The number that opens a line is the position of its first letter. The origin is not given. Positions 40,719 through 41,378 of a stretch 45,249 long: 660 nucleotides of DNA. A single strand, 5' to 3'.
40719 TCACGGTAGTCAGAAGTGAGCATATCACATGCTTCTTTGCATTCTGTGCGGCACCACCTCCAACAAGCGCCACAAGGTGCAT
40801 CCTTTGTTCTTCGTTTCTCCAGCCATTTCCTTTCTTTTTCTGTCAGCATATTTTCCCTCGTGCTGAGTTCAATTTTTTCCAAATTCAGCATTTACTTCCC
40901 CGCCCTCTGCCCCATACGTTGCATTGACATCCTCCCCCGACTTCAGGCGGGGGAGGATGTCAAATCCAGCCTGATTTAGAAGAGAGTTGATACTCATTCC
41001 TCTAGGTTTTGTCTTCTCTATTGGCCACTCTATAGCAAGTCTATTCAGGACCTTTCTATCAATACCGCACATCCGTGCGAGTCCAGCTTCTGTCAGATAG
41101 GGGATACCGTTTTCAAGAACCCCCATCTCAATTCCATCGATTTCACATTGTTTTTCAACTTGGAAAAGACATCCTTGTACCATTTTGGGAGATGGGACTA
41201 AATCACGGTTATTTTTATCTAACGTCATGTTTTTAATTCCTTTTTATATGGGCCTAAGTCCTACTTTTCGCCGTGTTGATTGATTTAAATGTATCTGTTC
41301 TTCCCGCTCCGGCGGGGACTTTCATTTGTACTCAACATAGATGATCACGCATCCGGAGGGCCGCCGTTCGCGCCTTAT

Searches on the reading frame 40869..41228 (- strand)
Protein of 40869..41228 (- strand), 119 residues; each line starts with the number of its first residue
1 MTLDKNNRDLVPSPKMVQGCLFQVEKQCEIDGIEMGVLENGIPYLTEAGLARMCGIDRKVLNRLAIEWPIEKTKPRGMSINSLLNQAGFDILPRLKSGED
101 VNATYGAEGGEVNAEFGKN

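Call 49: search_protein_families(library=phrogs, proteins=[window:40869-41228:-], max_evalue=0.001)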
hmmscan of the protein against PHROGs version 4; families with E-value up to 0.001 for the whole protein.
window:40869-41228:- (119 aa): 1 family
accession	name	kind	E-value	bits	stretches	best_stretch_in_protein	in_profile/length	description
phrog_6287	-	moron, auxiliary metabolic gene and host takeover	4.4e-19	69.8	1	24-91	15-82/304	BstA abortive infection system, replication inhibitor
